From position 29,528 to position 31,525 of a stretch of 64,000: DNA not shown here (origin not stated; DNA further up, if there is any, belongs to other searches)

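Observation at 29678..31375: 565-aa protein: N-terminal CxxH...CxxC zinc ribbon, second Cys cluster, ~400-aa coiled coil and hydrophobic tail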

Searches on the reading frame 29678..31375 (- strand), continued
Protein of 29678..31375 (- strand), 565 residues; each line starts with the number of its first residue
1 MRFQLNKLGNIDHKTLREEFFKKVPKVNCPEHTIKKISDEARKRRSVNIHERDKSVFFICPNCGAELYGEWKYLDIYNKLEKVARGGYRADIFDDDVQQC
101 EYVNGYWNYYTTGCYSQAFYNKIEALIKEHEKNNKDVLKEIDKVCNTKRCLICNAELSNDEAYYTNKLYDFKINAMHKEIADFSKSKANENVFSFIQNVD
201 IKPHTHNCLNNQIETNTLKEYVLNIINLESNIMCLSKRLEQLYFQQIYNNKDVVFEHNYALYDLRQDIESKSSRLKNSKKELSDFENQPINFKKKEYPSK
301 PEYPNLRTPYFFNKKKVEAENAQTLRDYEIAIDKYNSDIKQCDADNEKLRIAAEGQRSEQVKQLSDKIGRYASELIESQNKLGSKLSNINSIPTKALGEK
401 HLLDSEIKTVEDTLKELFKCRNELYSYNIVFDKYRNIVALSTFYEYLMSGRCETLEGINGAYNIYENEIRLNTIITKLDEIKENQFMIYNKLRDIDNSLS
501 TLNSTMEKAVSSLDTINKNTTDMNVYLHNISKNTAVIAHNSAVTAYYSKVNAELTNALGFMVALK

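Call 20: predict_structure(alignment_id=A1)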
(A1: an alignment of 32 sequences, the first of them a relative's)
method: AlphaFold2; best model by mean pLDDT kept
length: 565 residues; sequences in the alignment: 32
mean_pLDDT: 85.4   pTM: 0.72
mean pLDDT of the five models: 85.4, 83.4, 82.8, 82.5, 80.1
residues with pLDDT >= 90: 255; 70-90: 253; 50-70: 47; < 50: 10
segments of 3 or more residues with pLDDT < 50: 476-484
pLDDT, mean of each block of 10 residues (from residue 1): 87 90 83 70 88 92 93 92 77 53 60 77 93 92 91 91 82 89 95 94 69 81 91 94 95 91 90 93 90 86 87 84 90 91 90 91 94 95 88 87 93 94 87 83 85 82 82 53 63 86 90 77 81 87 90 89 79
secondary structure, 60 per line:
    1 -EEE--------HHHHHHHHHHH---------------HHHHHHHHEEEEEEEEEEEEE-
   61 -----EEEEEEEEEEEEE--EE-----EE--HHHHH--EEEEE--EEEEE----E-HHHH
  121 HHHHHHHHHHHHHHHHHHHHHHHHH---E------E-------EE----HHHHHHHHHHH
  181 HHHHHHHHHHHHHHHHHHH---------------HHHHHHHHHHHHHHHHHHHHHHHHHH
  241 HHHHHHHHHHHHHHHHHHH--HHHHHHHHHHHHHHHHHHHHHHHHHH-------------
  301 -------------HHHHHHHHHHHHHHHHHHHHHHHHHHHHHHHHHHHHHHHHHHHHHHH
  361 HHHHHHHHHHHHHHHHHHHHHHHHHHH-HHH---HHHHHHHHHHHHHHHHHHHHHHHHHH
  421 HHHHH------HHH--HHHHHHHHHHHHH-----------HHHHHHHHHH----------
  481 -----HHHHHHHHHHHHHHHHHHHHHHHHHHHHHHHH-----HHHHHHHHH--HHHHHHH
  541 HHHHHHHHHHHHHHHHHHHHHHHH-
elements in order: E2-4 H13-23 H39-46 E47-59 E66-78 H92-96 E99-103 E106-110 H117-145 H170-199 H215-259 H262-287 H314-387 H395-425 H437-449 H461-470 H486-517 H523-531 H534-564

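Call 32: find_related_loci(query=A1, collection=viral_contigs, flank=8000)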
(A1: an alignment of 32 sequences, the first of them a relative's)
Query A1 (565 aa) in viral_contigs; peptide patterns used: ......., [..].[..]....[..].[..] (x = any residue, [..] = any of these).
69 stretches matched a pattern; 4 encode a relative of the query (tblastn E <= 1e-3); 4 distinct loci.
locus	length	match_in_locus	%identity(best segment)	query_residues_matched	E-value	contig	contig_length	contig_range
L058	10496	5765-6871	33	218-564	3e-54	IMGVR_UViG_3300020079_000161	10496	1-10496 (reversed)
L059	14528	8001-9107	33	218-564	3e-54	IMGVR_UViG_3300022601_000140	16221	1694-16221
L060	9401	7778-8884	34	218-564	3e-54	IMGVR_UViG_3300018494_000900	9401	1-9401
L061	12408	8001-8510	41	402-564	1e-34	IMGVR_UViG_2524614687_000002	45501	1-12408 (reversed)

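Call 36: search_protein_families(library=phrogs, proteins=[L061:468-4955:+, L061:4974-5432:+, L061:5407-6141:+, L061:6596-7651:+, L061:7593-8519:+, L061:8657-9046:+, L061:9478-10353:+, L061:11134-12408:+, L061:6329-6571:+, L061:10929-11147:+], max_evalue=0.001)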
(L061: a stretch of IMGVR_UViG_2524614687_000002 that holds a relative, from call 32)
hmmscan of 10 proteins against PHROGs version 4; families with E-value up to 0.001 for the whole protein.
L061:468-4955:+ (1495 aa): 41 families (the best 25 are shown)
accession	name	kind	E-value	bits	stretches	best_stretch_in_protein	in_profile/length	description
phrog_3558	-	tail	3.7e-118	397.4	1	2-395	10-414/1047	tail protein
phrog_9886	-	unknown function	8.6e-115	385.5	1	2-463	1-472/940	-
phrog_5555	-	tail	6.4e-35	121.7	1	141-527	141-523/788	tail protein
phrog_15074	-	unknown function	1.3e-31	109.9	2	508-574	1303-1368/1773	-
phrog_1067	-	head and packaging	1.6e-31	110.6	1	193-836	191-837/991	minor head protein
phrog_38044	-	unknown function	4.8e-28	97.8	2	490-589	2912-3011/3576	-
phrog_6320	-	tail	2.8e-20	73.7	1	565-931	136-492/745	tail fiber protein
phrog_13289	-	tail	5.4e-20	72.1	2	872-962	625-712/938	tail protein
phrog_21973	-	tail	1.8e-19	68.8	1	711-918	1801-1983/3605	tail protein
phrog_8745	-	tail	3.1e-17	62.2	1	561-849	1402-1697/1803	tail fiber protein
phrog_366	-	tail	2.6e-16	61.1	1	547-722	278-437/474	tail fiber protein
phrog_5073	-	tail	3.6e-16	60.3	1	562-719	284-438/519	tail fiber protein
phrog_12312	-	head and packaging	3.7e-15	56.3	1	77-516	72-493/784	virion structural protein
phrog_5499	-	moron, auxiliary metabolic gene and host takeover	1.3e-14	52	1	692-917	2467-2690/5292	host range and adsorption protein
phrog_1330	-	tail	2.3e-13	50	2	695-1423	647-1034/1361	tail protein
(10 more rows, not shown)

L061:4974-5432:+ (152 aa): 4 families
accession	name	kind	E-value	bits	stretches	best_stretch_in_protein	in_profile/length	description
phrog_199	-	lysis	9.5e-31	108.1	1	17-148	4-134/545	holin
phrog_21233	-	unknown function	1.6e-28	99.6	1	14-85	1-72/72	-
phrog_16802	-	unknown function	9.8e-25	87.2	1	85-147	1-63/74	-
phrog_32726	-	unknown function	2.4e-07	31.9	1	19-47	6-34/34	-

L061:5407-6141:+ (244 aa): 8 families
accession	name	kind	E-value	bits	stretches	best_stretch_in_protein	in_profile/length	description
phrog_3513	-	lysis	1.5e-45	156.7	1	2-167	638-804/1434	endolysin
phrog_12727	-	lysis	1.8e-36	127.2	1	7-160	3-157/393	endolysin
phrog_1309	-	lysis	2e-33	117.4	1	10-181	3-185/410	endolysin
phrog_18032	-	lysis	1.2e-29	104.8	1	6-159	3-158/248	endolysin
phrog_10967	-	lysis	1e-28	101.8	1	8-155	5-154/266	endolysin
phrog_326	-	other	6.5e-24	85.1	1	6-154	126-278/985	tail protein with endopeptidase domain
phrog_8251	-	lysis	1.6e-11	45.3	1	12-155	7-149/250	endolysin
phrog_10051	-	lysis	5.5e-08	33.4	1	32-152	102-215/455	endolysin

L061:6596-7651:+ (351 aa): 0 families

L061:7593-8519:+ (308 aa): 0 families

L061:8657-9046:+ (129 aa): 0 families

L061:9478-10353:+ (291 aa): 0 families

L061:11134-12408:+ (424 aa): 5 families
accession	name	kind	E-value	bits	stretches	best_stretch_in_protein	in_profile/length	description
phrog_1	-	integration and excision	1.1e-69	237.3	1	21-406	118-456/611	integrase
phrog_216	-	integration and excision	4.2e-34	119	1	158-407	23-247/301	integrase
phrog_7685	-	integration and excision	8.8e-12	46.1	1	326-400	165-238/240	integrase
phrog_7269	-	integration and excision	9.6e-06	26.5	1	340-388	26-72/89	integrase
phrog_23271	-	unknown function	0.00022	22.1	1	343-378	9-44/67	-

L061:6329-6571:+ (80 aa): 0 families

L061:10929-11147:+ (72 aa): 2 families
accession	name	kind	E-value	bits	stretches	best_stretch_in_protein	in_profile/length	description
phrog_16129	-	integration and excision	1.9e-05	25.5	1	8-62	10-65/67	excisionase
phrog_7338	-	unknown function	0.00052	21.2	1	8-66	27-85/87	-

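Call 42: search_solved_structures(query=A1, max_evalue=10)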
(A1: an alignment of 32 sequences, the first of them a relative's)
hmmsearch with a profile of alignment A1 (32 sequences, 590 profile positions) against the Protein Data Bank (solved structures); distinct sequences matched with E-value up to 10: 14.
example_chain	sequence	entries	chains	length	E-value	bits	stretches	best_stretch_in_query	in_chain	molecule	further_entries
6zff_A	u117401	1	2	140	0.0013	21.1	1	91-190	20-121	DNA double-strand break repair Rad50 ATPase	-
1l8d_A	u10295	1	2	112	0.0027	20.1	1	99-179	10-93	DNA double-strand break repair rad50 ATPase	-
2k5c_A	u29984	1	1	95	0.094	15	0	38-68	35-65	uncharacterized protein PF0385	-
1x6f_A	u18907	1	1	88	0.22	13.7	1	52-102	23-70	Zinc finger protein 462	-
6clz_B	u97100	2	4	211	0.42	12.8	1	333-410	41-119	Apolipoprotein A-I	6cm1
7x5d_A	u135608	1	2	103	0.56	12.4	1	341-406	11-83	Lamin-A/C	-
7e1t_C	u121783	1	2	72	0.97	11.6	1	373-434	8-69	Isoform 2 of Nuclear distribution protein nudE homolog 1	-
4zry_B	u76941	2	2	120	1.7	10.8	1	350-432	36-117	Keratin, type II cytoskeletal 1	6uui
8j0s_b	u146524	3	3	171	2.1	10.5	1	334-408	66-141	ATP synthase subunit b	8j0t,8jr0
6jfv_B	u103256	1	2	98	2.2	10.4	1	350-433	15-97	Keratin, type II cytoskeletal 5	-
2i13_A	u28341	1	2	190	3.3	9.9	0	52-161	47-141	Aart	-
2v66_B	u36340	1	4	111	4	9.6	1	336-432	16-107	NUCLEAR DISTRIBUTION PROTEIN NUDE-LIKE 1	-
6zpm_A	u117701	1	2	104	5.3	9.2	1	349-439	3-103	Trypanosoma cruzi KKT4 117-218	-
8fjg_A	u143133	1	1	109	9.2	8.4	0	332-406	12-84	H12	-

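Call 43: search_solved_structures(query=A1, max_evalue=0.01, show_alignments=2)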
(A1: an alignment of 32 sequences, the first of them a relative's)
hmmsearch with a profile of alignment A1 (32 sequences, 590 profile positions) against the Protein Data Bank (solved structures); distinct sequences matched with E-value up to 0.01: 2.
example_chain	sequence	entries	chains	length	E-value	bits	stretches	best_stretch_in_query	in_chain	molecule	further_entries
6zff_A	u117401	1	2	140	0.0013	21.1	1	91-190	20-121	DNA double-strand break repair Rad50 ATPase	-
1l8d_A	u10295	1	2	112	0.0027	20.1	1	99-179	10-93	DNA double-strand break repair rad50 ATPase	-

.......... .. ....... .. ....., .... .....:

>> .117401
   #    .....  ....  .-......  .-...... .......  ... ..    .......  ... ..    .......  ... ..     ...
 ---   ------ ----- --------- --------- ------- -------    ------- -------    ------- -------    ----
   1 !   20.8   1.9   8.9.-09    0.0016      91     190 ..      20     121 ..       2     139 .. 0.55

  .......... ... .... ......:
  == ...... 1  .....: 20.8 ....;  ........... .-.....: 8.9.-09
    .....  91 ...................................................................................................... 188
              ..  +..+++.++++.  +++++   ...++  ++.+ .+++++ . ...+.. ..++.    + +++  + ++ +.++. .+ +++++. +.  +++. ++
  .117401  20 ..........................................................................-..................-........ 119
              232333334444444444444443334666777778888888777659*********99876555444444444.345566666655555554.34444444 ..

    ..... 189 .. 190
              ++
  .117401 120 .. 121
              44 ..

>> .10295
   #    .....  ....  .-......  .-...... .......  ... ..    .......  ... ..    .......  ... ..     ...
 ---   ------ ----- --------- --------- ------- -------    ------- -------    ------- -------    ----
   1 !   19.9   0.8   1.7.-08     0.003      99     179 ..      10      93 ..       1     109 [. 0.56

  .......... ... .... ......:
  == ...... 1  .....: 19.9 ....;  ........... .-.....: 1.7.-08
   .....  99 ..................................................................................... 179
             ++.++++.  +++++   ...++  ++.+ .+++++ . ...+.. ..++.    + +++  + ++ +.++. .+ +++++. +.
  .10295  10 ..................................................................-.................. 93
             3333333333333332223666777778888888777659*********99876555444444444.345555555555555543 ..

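Call 48: search_protein_families(library=pfam, proteins=[L048:1142-1471:+, L017:2218-2676:+, L021:4616-5161:+, L003:5777-5995:+, L001:7075-7584:+, L004:5334-5822:-, L008:5584-5889:-, L061:6596-7651:+, L061:8657-9046:+, L061:9478-10353:+], max_evalue=0.01)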
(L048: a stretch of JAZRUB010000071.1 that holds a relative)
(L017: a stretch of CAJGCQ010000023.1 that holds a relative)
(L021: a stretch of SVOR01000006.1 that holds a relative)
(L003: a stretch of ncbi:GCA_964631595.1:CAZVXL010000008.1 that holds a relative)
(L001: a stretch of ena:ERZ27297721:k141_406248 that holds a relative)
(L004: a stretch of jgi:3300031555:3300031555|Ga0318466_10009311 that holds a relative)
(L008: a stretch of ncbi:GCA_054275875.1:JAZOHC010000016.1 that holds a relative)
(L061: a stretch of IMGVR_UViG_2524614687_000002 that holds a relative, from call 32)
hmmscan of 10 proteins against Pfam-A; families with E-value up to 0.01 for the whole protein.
L048:1142-1471:+ (109 aa): 0 families

L017:2218-2676:+ (152 aa): 0 families

L021:4616-5161:+ (181 aa): 1 family
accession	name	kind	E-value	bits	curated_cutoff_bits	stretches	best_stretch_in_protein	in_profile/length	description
PF18735.6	HEPN_RiboL-PSP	-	0.00044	20.6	28.4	0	95-137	142-182/191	RiboL-PSP-HEPN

L003:5777-5995:+ (72 aa): 0 families

L001:7075-7584:+ (169 aa): 0 families

L004:5334-5822:- (162 aa): 0 families

L008:5584-5889:- (101 aa): 1 family
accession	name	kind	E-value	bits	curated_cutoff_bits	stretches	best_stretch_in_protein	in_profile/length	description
PF04748.18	Polysacc_deac_2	-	0.003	17.1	27.5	1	39-78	172-211/212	Divergent polysaccharide deacetylase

L061:6596-7651:+ (351 aa): 2 families
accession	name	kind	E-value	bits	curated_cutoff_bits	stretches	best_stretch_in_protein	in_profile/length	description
PF09297.16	Zn_ribbon_NUD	-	0.0016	18.6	24.8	0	140-153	4-17/32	NADH pyrophosphatase zinc ribbon domain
PF14354.12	Lar_restr_allev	-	0.0065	17.1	28.6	0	8-32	22-47/58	Restriction alleviation protein Lar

L061:8657-9046:+ (129 aa): 0 families

L061:9478-10353:+ (291 aa): 0 families
